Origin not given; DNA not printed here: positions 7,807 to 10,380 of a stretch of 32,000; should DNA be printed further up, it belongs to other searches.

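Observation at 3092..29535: Self-contained FAAL-PKS-NRPS cluster predicted to make a lipid/beta-keto-capped thiazole-thiazolidine-thiazoline compound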

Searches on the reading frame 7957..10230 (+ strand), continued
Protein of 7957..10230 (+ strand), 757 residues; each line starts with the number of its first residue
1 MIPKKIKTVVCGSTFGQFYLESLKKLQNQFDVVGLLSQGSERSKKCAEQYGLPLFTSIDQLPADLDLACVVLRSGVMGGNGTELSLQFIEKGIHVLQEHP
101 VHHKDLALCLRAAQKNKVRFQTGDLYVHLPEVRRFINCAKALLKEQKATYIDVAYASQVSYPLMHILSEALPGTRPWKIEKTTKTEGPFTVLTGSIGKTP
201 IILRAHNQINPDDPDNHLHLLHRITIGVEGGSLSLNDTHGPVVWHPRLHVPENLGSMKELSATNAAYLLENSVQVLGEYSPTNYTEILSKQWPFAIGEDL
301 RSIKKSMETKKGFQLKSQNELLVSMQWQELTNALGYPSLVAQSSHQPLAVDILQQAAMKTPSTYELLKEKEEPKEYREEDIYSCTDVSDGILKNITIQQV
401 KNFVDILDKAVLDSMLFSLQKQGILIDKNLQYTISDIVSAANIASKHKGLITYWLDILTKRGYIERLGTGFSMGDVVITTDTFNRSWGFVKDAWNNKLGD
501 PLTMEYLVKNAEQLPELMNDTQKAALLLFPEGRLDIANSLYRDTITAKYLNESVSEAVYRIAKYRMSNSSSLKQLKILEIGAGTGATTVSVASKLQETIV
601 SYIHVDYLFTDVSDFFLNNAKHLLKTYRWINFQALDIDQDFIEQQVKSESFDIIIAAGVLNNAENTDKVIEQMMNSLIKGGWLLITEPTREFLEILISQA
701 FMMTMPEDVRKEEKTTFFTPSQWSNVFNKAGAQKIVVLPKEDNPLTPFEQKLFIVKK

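Call 8: find_homologous_proteins(query=window:7957-10230:+, max_evalue=1e-10)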
Query window:7957-10230:+ (757 aa): 130 proteins with E <= 1e-10 among 8000 candidates; the best 120 are listed.
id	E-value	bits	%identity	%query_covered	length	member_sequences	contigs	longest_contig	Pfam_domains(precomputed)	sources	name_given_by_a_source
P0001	0.0e+0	1708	100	100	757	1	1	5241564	PF13847.13,PF13489.13,PF01408.29,PF13649.13,PF01739.25,PF01209.25,PF08241.19,PF08242.19,PF10294.16,PF21390.3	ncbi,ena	-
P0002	0.0e+0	1408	80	100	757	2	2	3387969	PF13847.13,PF13489.13,PF01408.29,PF13649.13,PF01739.25,PF01209.25,PF08241.19,PF08242.19,PF10294.16,PF21390.3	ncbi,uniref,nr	ncbi:bifunctional Gfo/Idh/MocA family oxidoreductase/class I SAM-dependent methyltransferase [Aquima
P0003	1.4e-289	981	57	99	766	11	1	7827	PF13847.13,PF13489.13,PF01408.29,PF13649.13,PF01209.25,PF08241.19,PF08242.19,PF21390.3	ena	-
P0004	6.9e-287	972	57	100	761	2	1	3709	PF13847.13,PF13489.13,PF01408.29,PF13649.13,PF01209.25,PF08241.19,PF08242.19,PF21390.3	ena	-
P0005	2.3e-284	963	56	100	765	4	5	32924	PF13847.13,PF13489.13,PF01408.29,PF13649.13,PF01209.25,PF08241.19,PF08242.19,PF21390.3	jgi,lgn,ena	-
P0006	3.7e-283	959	57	99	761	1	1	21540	PF13847.13,PF13489.13,PF01408.29,PF13649.13,PF08241.19,PF08242.19,PF21390.3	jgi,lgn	jgi:thiazolinyl imide reductase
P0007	2.6e-280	950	55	100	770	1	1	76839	PF13847.13,PF13489.13,PF01408.29,PF13649.13,PF01209.25,PF08241.19,PF08242.19,PF21390.3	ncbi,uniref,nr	ncbi:thiazolinyl imide reductase subfamily [Brevibacillus sp. SKDU10]|uniref:bifunctional Gfo/Idh/Mo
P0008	2.0e-279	947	55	100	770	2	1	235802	PF13847.13,PF13489.13,PF01408.29,PF13649.13,PF01209.25,PF08241.19,PF08242.19,PF21390.3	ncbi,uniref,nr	ncbi:bifunctional Gfo/Idh/MocA family oxidoreductase/class I SAM-dependent methyltransferase [Brevib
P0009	2.6e-277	940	56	100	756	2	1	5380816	PF13847.13,PF13489.13,PF01408.29,PF13649.13,PF08241.19,PF08242.19,PF21390.3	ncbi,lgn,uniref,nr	ncbi:bifunctional Gfo/Idh/MocA family oxidoreductase/class I SAM-dependent methyltransferase [Pelosi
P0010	1.7e-275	934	56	100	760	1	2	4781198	PF13847.13,PF13489.13,PF01408.29,PF13649.13,PF08241.19,PF08242.19,PF21390.3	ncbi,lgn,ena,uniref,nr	ncbi:MAG TPA: bifunctional Gfo/Idh/MocA family oxidoreductase/class I SAM-dependent methyltransferas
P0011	4.6e-275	933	54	100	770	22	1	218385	PF13847.13,PF13489.13,PF01408.29,PF13649.13,PF01209.25,PF08241.19,PF08242.19,PF21390.3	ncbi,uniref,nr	ncbi:bifunctional Gfo/Idh/MocA family oxidoreductase/class I SAM-dependent methyltransferase [Brevib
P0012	1.3e-274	931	54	100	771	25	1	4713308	PF13847.13,PF13489.13,PF01408.29,PF13649.13,PF01209.25,PF08241.19,PF08242.19,PF21390.3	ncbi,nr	ncbi:methyltransferase [Brevibacillus laterosporus]|nr:bifunctional Gfo/Idh/MocA family oxidoreducta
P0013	1.5e-274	931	56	100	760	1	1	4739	PF13847.13,PF13489.13,PF01408.29,PF13649.13,PF08241.19,PF08242.19,PF21390.3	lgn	-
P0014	4.4e-272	923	55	99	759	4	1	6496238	PF13847.13,PF13489.13,PF01408.29,PF13649.13,PF08241.19,PF08242.19,PF21390.3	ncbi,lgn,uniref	ncbi:Gfo/Idh/MocA family oxidoreductase [Sporomusa aerivorans]|uniref:Gfo/Idh/MocA family oxidoreduc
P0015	1.5e-271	921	56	100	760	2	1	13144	PF13847.13,PF13489.13,PF01408.29,PF13649.13,PF08241.19,PF08242.19,PF21390.3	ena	-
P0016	3.0e-271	920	55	100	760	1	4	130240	PF13847.13,PF13489.13,PF01408.29,PF13649.13,PF08241.19,PF08242.19,PF21390.3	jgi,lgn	jgi:thiazolinyl imide reductase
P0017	5.9e-271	919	53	100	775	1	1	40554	PF13847.13,PF13489.13,PF01408.29,PF13649.13,PF01209.25,PF08241.19,PF08242.19,PF21390.3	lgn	-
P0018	4.4e-270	916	55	99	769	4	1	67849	PF13847.13,PF13489.13,PF01408.29,PF13649.13,PF08241.19,PF08242.19,PF21390.3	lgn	-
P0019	1.2e-269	915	54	99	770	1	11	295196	PF13847.13,PF13489.13,PF01408.29,PF13649.13,PF01209.25,PF08241.19,PF08242.19,PF21390.3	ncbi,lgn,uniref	ncbi:Gfo/Idh/MocA family oxidoreductase [Brevibacillus sp. 179-C9.3 HS]|uniref:Gfo/Idh/MocA family o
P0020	7.4e-267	906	54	99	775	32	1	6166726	PF13847.13,PF13489.13,PF01408.29,PF13649.13,PF08241.19,PF08242.19,PF21390.3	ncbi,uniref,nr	ncbi:methyltransferase [Brevibacillus antibioticus]|uniref:Methyltransferase n=1 Tax=Brevibacillus a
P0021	2.8e-266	904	54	99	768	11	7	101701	PF13847.13,PF13489.13,PF01408.29,PF13649.13,PF08241.19,PF08242.19,PF21390.3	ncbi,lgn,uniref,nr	ncbi:bifunctional Gfo/Idh/MocA family oxidoreductase/class I SAM-dependent methyltransferase [Aneuri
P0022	6.6e-265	899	54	100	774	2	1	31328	PF13847.13,PF13489.13,PF01408.29,PF13649.13,PF08241.19,PF08242.19,PF21390.3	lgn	-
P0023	1.1e-263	895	54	99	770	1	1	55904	PF13847.13,PF13489.13,PF01408.29,PF13649.13,PF01209.25,PF08241.19,PF08242.19,PF21390.3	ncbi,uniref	ncbi:Gfo/Idh/MocA family oxidoreductase [Bacillus paramycoides]|uniref:Gfo/Idh/MocA family oxidoredu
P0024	1.1e-263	895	53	99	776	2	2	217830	PF13847.13,PF13489.13,PF01408.29,PF13649.13,PF01209.25,PF08241.19,PF08242.19,PF21390.3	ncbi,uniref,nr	ncbi:bifunctional Gfo/Idh/MocA family oxidoreductase/class I SAM-dependent methyltransferase [Brevib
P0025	9.8e-263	892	53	99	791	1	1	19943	PF13847.13,PF13489.13,PF01408.29,PF13649.13,PF08241.19,PF08242.19,PF21390.3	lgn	-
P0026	4.5e-261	886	52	100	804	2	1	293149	PF13847.13,PF13489.13,PF01408.29,PF13649.13,PF08241.19,PF08242.19,PF21390.3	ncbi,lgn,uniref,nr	ncbi:bifunctional Gfo/Idh/MocA family oxidoreductase/class I SAM-dependent methyltransferase [Paenib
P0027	5.8e-260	883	53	100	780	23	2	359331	PF13847.13,PF13489.13,PF01408.29,PF13649.13,PF08241.19,PF08242.19,PF21390.3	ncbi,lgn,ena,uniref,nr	ncbi:bifunctional Gfo/Idh/MocA family oxidoreductase/class I SAM-dependent methyltransferase [Brevib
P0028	1.5e-258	878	53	100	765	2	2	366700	PF13847.13,PF13489.13,PF01408.29,PF13649.13,PF08241.19,PF08242.19,PF21390.3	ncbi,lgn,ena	-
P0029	9.1e-258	876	52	100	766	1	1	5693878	PF13847.13,PF13489.13,PF01408.29,PF13649.13,PF08241.19,PF08242.19,PF21390.3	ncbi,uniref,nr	ncbi:bifunctional Gfo/Idh/MocA family oxidoreductase/class I SAM-dependent methyltransferase [Paenib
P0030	4.4e-257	873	52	100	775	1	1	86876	PF13847.13,PF13489.13,PF01408.29,PF13649.13,PF08241.19,PF08242.19,PF21390.3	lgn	-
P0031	4.8e-257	873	52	100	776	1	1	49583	PF13847.13,PF13489.13,PF01408.29,PF13649.13,PF01209.25,PF08241.19,PF08242.19,PF21390.3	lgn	-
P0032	9.8e-257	872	52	100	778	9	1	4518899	PF13847.13,PF13489.13,PF01408.29,PF13649.13,PF08241.19,PF08242.19,PF21390.3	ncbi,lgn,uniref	ncbi:bifunctional Gfo/Idh/MocA family oxidoreductase/class I SAM-dependent methyltransferase [Brevib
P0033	3.4e-256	870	53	100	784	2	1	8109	PF13847.13,PF13489.13,PF01408.29,PF13649.13,PF08241.19,PF08242.19,PF21390.3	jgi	jgi:thiazolinyl imide reductase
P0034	3.5e-254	864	53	100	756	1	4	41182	PF13847.13,PF13489.13,PF01408.29,PF13649.13,PF08241.19,PF08242.19,PF21390.3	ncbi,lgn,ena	-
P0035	2.2e-253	861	51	100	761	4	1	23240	PF13847.13,PF13489.13,PF01408.29,PF13649.13,PF01209.25,PF08241.19,PF08242.19,PF21390.3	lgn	-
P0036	3.3e-253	860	52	100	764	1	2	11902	PF13847.13,PF13489.13,PF01408.29,PF13649.13,PF01209.25,PF08241.19,PF08242.19,PF21390.3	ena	-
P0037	2.7e-252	857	51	99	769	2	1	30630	PF13847.13,PF13489.13,PF01408.29,PF13649.13,PF08241.19,PF08242.19,PF21390.3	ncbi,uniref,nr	ncbi:bifunctional Gfo/Idh/MocA family oxidoreductase/class I SAM-dependent methyltransferase [Paenib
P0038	2.4e-251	854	53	100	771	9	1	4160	PF13847.13,PF13489.13,PF01408.29,PF13649.13,PF08241.19,PF08242.19,PF21390.3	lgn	-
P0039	1.4e-250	852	52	100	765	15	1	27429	PF13847.13,PF13489.13,PF01408.29,PF13649.13,PF08241.19,PF08242.19,PF21390.3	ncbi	-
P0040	1.5e-250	852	52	100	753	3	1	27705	PF13847.13,PF01408.29,PF08242.19,PF21390.3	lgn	-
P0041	6.6e-250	850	50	100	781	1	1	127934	PF13847.13,PF01408.29,PF08242.19,PF21390.3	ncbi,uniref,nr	ncbi:Gfo/Idh/MocA family oxidoreductase [Paenibacillus arenosi]|uniref:Gfo/Idh/MocA family oxidoredu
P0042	9.8e-250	849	51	100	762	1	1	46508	PF13847.13,PF13489.13,PF01408.29,PF13649.13,PF08241.19,PF08242.19,PF21390.3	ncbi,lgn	-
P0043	8.3e-249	846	51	100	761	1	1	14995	PF13847.13,PF13489.13,PF01408.29,PF13649.13,PF01209.25,PF08241.19,PF08242.19,PF21390.3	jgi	jgi:thiazolinyl imide reductase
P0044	1.9e-248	845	53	100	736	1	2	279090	PF13847.13,PF13489.13,PF01408.29,PF13649.13,PF08241.19,PF08242.19,PF21390.3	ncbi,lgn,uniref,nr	ncbi:Gfo/Idh/MocA family oxidoreductase|uniref:Thiazolinyl imide reductase n=1 Tax=Dendrosporobacter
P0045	3.0e-247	841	51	99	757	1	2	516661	PF13847.13,PF13489.13,PF01408.29,PF13649.13,PF08241.19,PF08242.19,PF21390.3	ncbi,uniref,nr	ncbi:methyltransferase [Xylanibacillus composti]|uniref:Thiazolinyl imide reductase n=1 Tax=Xylaniba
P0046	3.3e-247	841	51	100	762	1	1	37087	PF13847.13,PF13489.13,PF01408.29,PF13649.13,PF08241.19,PF08242.19,PF21390.3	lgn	-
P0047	4.7e-247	840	52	100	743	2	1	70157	PF13847.13,PF13489.13,PF01408.29,PF13649.13,PF08241.19,PF08242.19,PF21390.3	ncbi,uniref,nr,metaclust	ncbi:bifunctional Gfo/Idh/MocA family oxidoreductase/class I SAM-dependent methyltransferase [Paenib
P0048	5.8e-247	840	51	100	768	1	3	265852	PF13847.13,PF13489.13,PF01408.29,PF13649.13,PF08241.19,PF08242.19,PF21390.3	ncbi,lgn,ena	-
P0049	6.8e-247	840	51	100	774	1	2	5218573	PF13847.13,PF13489.13,PF01408.29,PF13649.13,PF01209.25,PF08241.19,PF08242.19,PF21390.3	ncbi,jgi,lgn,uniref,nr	ncbi:bifunctional Gfo/Idh/MocA family oxidoreductase/class I SAM-dependent methyltransferase [Sporom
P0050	8.2e-246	836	50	100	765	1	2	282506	PF13847.13,PF13489.13,PF01408.29,PF13649.13,PF08241.19,PF08242.19,PF21390.3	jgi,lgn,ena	-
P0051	3.3e-244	831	50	99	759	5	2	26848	PF13847.13,PF13489.13,PF01408.29,PF13649.13,PF08241.19,PF08242.19,PF21390.3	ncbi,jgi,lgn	ncbi:MAG: Gfo/Idh/MocA family oxidoreductase [Bacillota bacterium]|jgi:thiazolinyl imide reductase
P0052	4.9e-244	830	50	100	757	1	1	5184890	PF13847.13,PF13489.13,PF01408.29,PF13649.13,PF08241.19,PF08242.19,PF21390.3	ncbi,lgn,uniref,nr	ncbi:bifunctional Gfo/Idh/MocA family oxidoreductase/class I SAM-dependent methyltransferase [Sporom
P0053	9.4e-244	829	49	100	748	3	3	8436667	PF13489.13,PF01408.29,PF08241.19,PF08242.19,PF21390.3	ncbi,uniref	ncbi:Gfo/Idh/MocA family oxidoreductase [Cohnella cellulosilytica]|uniref:Gfo/Idh/MocA family oxidor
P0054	3.3e-243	827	50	100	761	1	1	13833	PF13847.13,PF13489.13,PF01408.29,PF13649.13,PF08241.19,PF08242.19,PF21390.3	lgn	-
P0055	3.7e-242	824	50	100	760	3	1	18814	PF13847.13,PF13489.13,PF01408.29,PF13649.13,PF08241.19,PF08242.19,PF21390.3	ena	-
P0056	9.0e-241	819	48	100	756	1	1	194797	PF13847.13,PF13489.13,PF01408.29,PF13649.13,PF01209.25,PF08241.19,PF08242.19,PF21390.3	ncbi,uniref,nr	ncbi:bifunctional Gfo/Idh/MocA family oxidoreductase/class I SAM-dependent methyltransferase [Clostr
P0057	3.0e-240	818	49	100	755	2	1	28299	PF13847.13,PF13489.13,PF01408.29,PF13649.13,PF08241.19,PF08242.19,PF21390.3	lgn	-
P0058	4.1e-239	814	49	100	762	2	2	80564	PF13847.13,PF13489.13,PF01408.29,PF13649.13,PF08241.19,PF08242.19,PF21390.3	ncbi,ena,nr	ncbi:MAG: bifunctional Gfo/Idh/MocA family oxidoreductase/class I SAM-dependent methyltransferase [D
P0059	5.3e-238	810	51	99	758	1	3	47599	PF13847.13,PF13489.13,PF01408.29,PF13649.13,PF01209.25,PF08241.19,PF08242.19,PF21390.3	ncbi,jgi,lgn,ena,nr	ncbi:methyltransferase [Candidatus Aerophobetes bacterium]|nr:methyltransferase [Candidatus Aerophob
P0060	6.1e-236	803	49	99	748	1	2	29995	PF13847.13,PF13489.13,PF01408.29,PF13649.13,PF08241.19,PF08242.19,PF21390.3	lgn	-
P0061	6.8e-236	803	48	100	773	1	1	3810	PF13489.13,PF01408.29,PF13649.13,PF08241.19,PF08242.19,PF21390.3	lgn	-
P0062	1.1e-235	803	48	99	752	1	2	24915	PF13847.13,PF01408.29,PF13649.13,PF08241.19,PF08242.19,PF21390.3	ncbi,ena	-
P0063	5.5e-235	800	51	96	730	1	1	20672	PF13847.13,PF13489.13,PF01408.29,PF13649.13,PF01209.25,PF08241.19,PF08242.19,PF21390.3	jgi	jgi:thiazolinyl imide reductase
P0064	5.9e-235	800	47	99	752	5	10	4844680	PF01408.29,PF08241.19,PF08242.19,PF21390.3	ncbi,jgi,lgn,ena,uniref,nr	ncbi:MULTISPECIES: bifunctional Gfo/Idh/MocA family oxidoreductase/class I SAM-dependent methyltrans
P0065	4.6e-234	797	54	50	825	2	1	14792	PF13847.13,PF13489.13,PF01408.29,PF13649.13,PF08241.19,PF08242.19,PF21390.3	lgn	-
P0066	2.6e-233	795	48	100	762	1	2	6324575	PF13847.13,PF13489.13,PF01408.29,PF13649.13,PF01209.25,PF08241.19,PF08242.19,PF21390.3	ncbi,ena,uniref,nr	ncbi:bifunctional Gfo/Idh/MocA family oxidoreductase/class I SAM-dependent methyltransferase [uncult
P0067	5.9e-232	790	48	99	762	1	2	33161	PF13847.13,PF13489.13,PF01408.29,PF13649.13,PF08241.19,PF08242.19,PF21390.3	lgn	-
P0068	8.2e-232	790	47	100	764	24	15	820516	PF13847.13,PF01408.29,PF13649.13,PF08241.19,PF08242.19,PF21390.3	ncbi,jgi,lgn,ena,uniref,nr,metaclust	ncbi:Thiazolinyl imide reductase [human gut metagenome]|uniref:Thiazolinyl imide reductase n=2 Tax=r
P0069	2.0e-231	789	46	99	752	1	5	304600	PF01408.29,PF13649.13,PF08241.19,PF08242.19,PF21390.3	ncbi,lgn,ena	-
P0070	4.1e-230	784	47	100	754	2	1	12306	PF13847.13,PF01408.29,PF08241.19,PF08242.19,PF21390.3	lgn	-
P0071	6.2e-230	784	47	99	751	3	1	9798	PF01408.29,PF08241.19,PF08242.19,PF21390.3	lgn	-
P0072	1.3e-227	776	48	100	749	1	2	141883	PF13847.13,PF13489.13,PF01408.29,PF13649.13,PF08241.19,PF08242.19,PF21390.3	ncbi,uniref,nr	ncbi:thiazolinyl imide reductase subfamily [Alkalilimnicola ehrlichii]|uniref:Thiazolinyl imide redu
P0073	4.8e-227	774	46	99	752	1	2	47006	PF13847.13,PF13489.13,PF01408.29,PF13649.13,PF08241.19,PF08242.19,PF21390.3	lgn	-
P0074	3.1e-226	771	48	100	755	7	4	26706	PF13847.13,PF13489.13,PF01408.29,PF13649.13,PF08241.19,PF08242.19,PF21390.3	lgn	-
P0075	1.3e-224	766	54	46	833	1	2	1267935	PF13847.13,PF13489.13,PF01408.29,PF13649.13,PF08241.19,PF08242.19,PF21390.3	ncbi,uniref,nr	ncbi:Gfo/Idh/MocA family oxidoreductase [Paenibacillus sp. HN-1]|uniref:bifunctional Gfo/Idh/MocA fa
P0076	1.8e-224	766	47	100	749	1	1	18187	PF13489.13,PF01408.29,PF08242.19,PF21390.3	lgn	-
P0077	3.4e-221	755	47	99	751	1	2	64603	PF13847.13,PF13489.13,PF01408.29,PF08241.19,PF08242.19,PF21390.3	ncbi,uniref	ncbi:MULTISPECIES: Gfo/Idh/MocA family oxidoreductase [unclassified Streptomyces]|uniref:Gfo/Idh/Moc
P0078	1.0e-220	753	48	100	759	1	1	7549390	PF13847.13,PF13489.13,PF01408.29,PF13649.13,PF01209.25,PF08241.19,PF08242.19,PF21390.3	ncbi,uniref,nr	ncbi:bifunctional Gfo/Idh/MocA family oxidoreductase/class I SAM-dependent methyltransferase [Strept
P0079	1.9e-220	752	48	100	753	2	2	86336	PF13847.13,PF13489.13,PF01408.29,PF08241.19,PF08242.19,PF21390.3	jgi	jgi:thiazolinyl imide reductase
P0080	2.8e-220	752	48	99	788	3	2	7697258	PF13847.13,PF13489.13,PF01408.29,PF13649.13,PF08241.19,PF08242.19,PF21390.3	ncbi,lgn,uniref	ncbi:bifunctional Gfo/Idh/MocA family oxidoreductase/class I SAM-dependent methyltransferase [Paenib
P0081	5.2e-216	738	46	100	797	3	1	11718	PF13847.13,PF13489.13,PF01408.29,PF13649.13,PF08241.19,PF08242.19,PF21390.3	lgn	-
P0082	1.1e-214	733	47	99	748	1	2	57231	PF13847.13,PF13489.13,PF01408.29,PF13649.13,PF08241.19,PF08242.19,PF21390.3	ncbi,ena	-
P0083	5.0e-213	728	47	99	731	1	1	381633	PF13847.13,PF13489.13,PF01408.29,PF13649.13,PF08241.19,PF08242.19,PF21390.3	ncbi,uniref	ncbi:bifunctional Gfo/Idh/MocA family oxidoreductase/class I SAM-dependent methyltransferase [Strept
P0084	9.3e-213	727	47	99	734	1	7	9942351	PF13847.13,PF13489.13,PF01408.29,PF08242.19,PF21390.3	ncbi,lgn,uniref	ncbi:bifunctional Gfo/Idh/MocA family oxidoreductase/class I SAM-dependent methyltransferase [Strept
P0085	1.2e-212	726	46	99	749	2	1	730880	PF13489.13,PF01408.29,PF08241.19,PF08242.19,PF21390.3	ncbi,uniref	ncbi:Gfo/Idh/MocA family oxidoreductase [Streptomyces lydicus]|uniref:Gfo/Idh/MocA family oxidoreduc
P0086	1.3e-211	723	47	99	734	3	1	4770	PF13847.13,PF13489.13,PF01408.29,PF13649.13,PF08241.19,PF08242.19,PF21390.3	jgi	jgi:thiazolinyl imide reductase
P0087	1.5e-210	720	46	100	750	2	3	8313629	PF13847.13,PF13489.13,PF01408.29,PF08241.19,PF08242.19,PF21390.3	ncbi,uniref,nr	ncbi:thiazolinyl imide reductase [Streptomyces sp. 2333.5]|uniref:bifunctional Gfo/Idh/MocA family o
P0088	7.9e-210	717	47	99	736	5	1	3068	PF13489.13,PF01408.29,PF08241.19,PF08242.19,PF21390.3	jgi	jgi:thiazolinyl imide reductase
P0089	3.8e-208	712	54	79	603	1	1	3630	PF13847.13,PF13489.13,PF13649.13,PF01209.25,PF08241.19,PF08242.19,PF21390.3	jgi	jgi:SAM-dependent methyltransferase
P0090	6.4e-208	711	46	99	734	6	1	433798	PF13847.13,PF13489.13,PF01408.29,PF13649.13,PF08241.19,PF08242.19,PF21390.3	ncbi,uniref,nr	ncbi:bifunctional Gfo/Idh/MocA family oxidoreductase/class I SAM-dependent methyltransferase [Strept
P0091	1.3e-203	697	46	99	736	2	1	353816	PF13847.13,PF13489.13,PF01408.29,PF13649.13,PF08241.19,PF08242.19,PF21390.3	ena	-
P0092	4.7e-203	695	44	100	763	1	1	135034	PF13847.13,PF13489.13,PF01408.29,PF13649.13,PF08241.19,PF08242.19,PF21390.3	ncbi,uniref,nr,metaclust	ncbi:bifunctional Gfo/Idh/MocA family oxidoreductase/class I SAM-dependent methyltransferase [Strept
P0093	2.1e-201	689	45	99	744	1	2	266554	PF13847.13,PF13489.13,PF01408.29,PF13649.13,PF08241.19,PF08242.19,PF21390.3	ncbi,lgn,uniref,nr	ncbi:bifunctional Gfo/Idh/MocA family oxidoreductase/class I SAM-dependent methyltransferase [Strept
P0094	6.5e-200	684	44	99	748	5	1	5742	PF13847.13,PF13489.13,PF01408.29,PF13649.13,PF08241.19,PF08242.19,PF21390.3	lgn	-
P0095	3.5e-199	682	45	99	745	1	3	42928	PF13489.13,PF01408.29,PF13649.13,PF08241.19,PF08242.19,PF21390.3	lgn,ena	-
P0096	2.2e-198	679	44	99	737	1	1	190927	PF13847.13,PF13489.13,PF01408.29,PF13649.13,PF08241.19,PF08242.19,PF21390.3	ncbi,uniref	ncbi:Gfo/Idh/MocA family oxidoreductase [Kitasatospora sp. NPDC053057]|uniref:Gfo/Idh/MocA family ox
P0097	8.8e-196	671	44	100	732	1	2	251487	PF13847.13,PF13489.13,PF01408.29,PF13649.13,PF08241.19,PF08242.19,PF21390.3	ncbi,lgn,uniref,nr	ncbi:bifunctional Gfo/Idh/MocA family oxidoreductase/class I SAM-dependent methyltransferase [Kitasa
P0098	1.5e-195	670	44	99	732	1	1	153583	PF13489.13,PF01408.29,PF08242.19,PF21390.3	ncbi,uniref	ncbi:Gfo/Idh/MocA family oxidoreductase [Streptomyces sp. NPDC050560]|uniref:Gfo/Idh/MocA family oxi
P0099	1.0e-193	664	43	99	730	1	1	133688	PF13847.13,PF13489.13,PF01408.29,PF13649.13,PF01209.25,PF08241.19,PF08242.19,PF21390.3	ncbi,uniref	ncbi:Gfo/Idh/MocA family oxidoreductase [Streptomyces sp. NPDC047002]|uniref:Gfo/Idh/MocA family oxi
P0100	4.7e-190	652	43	100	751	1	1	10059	PF13847.13,PF13489.13,PF01408.29,PF13649.13,PF01209.25,PF08241.19,PF08242.19,PF10294.16,PF21390.3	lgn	-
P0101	4.9e-190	652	43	99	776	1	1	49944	PF13489.13,PF01408.29,PF13649.13,PF08241.19,PF08242.19,PF21390.3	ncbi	ncbi:Gfo/Idh/MocA family oxidoreductase [Streptomyces ardesiacus]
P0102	5.9e-190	651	43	100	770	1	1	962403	PF13489.13,PF01408.29,PF13649.13,PF08241.19,PF08242.19,PF21390.3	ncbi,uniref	ncbi:Gfo/Idh/MocA family oxidoreductase [Kitasatospora sp. NPDC098652]|uniref:Gfo/Idh/MocA family ox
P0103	1.3e-189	650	42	99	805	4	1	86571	PF13489.13,PF01408.29,PF08241.19,PF08242.19,PF21390.3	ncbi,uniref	ncbi:bifunctional Gfo/Idh/MocA family oxidoreductase/class I SAM-dependent methyltransferase [Strept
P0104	3.3e-188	646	42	99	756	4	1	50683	PF13489.13,PF01408.29,PF08242.19,PF21390.3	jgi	-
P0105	5.0e-187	642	42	100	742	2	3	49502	PF13847.13,PF13489.13,PF01408.29,PF13649.13,PF08241.19,PF08242.19,PF21390.3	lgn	-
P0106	4.2e-184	632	41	100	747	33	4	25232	PF13847.13,PF13489.13,PF01408.29,PF13649.13,PF01209.25,PF08241.19,PF08242.19,PF21390.3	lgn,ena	-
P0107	1.3e-181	624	41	100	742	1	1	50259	PF13847.13,PF13489.13,PF01408.29,PF13649.13,PF08242.19,PF21390.3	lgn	-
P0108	2.8e-181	623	42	99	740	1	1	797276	PF13847.13,PF13489.13,PF01408.29,PF08242.19,PF21390.3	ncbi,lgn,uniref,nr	ncbi:Gfo/Idh/MocA family oxidoreductase [Candidatus Pantoea multigeneris]|uniref:Methyltransferase d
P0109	4.4e-179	615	41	99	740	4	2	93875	PF13847.13,PF13489.13,PF01408.29,PF08241.19,PF08242.19,PF21390.3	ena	-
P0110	1.2e-178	614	40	100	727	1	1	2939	PF13847.13,PF13489.13,PF01408.29,PF13649.13,PF01209.25,PF08241.19,PF08242.19,PF10294.16,PF21390.3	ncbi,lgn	-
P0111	4.4e-178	612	41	100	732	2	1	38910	PF13847.13,PF13489.13,PF01408.29,PF13649.13,PF01209.25,PF08241.19,PF08242.19,PF10294.16,PF21390.3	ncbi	-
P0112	3.3e-177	609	40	100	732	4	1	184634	PF13847.13,PF13489.13,PF01408.29,PF13649.13,PF01209.25,PF08241.19,PF08242.19,PF21390.3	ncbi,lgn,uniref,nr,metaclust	ncbi:bifunctional Gfo/Idh/MocA family oxidoreductase/class I SAM-dependent methyltransferase [Desulf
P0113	6.8e-177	608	42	100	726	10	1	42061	PF13847.13,PF13489.13,PF01408.29,PF13649.13,PF01209.25,PF08241.19,PF08242.19,PF21390.3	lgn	-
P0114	1.7e-176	607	41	100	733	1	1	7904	PF13847.13,PF13489.13,PF01408.29,PF13649.13,PF01209.25,PF08241.19,PF08242.19,PF21390.3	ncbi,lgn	-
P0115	1.5e-174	600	39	100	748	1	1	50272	PF13847.13,PF01408.29,PF08241.19,PF08242.19,PF21390.3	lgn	-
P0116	4.4e-174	599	40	99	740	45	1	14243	PF13489.13,PF01408.29,PF08242.19,PF21390.3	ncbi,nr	ncbi:TPA: Gfo/Idh/MocA family oxidoreductase [Pluralibacter gergoviae]|nr:Gfo/Idh/MocA family oxidor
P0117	7.2e-174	598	40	100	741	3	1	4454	PF13489.13,PF01408.29,PF08242.19,PF21390.3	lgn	-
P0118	1.8e-172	594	40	100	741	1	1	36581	PF13489.13,PF01408.29,PF08242.19,PF21390.3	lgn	-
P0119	1.9e-172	594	41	100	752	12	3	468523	PF13847.13,PF13489.13,PF01408.29,PF13649.13,PF08241.19,PF08242.19,PF21390.3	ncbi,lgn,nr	ncbi:Gfo/Idh/MocA family oxidoreductase [Salmonella enterica subsp. enterica serovar Eastbourne]|nr:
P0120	8.7e-172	591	39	100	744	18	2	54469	PF13847.13,PF13489.13,PF01408.29,PF13649.13,PF08241.19,PF08242.19,PF21390.3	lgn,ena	-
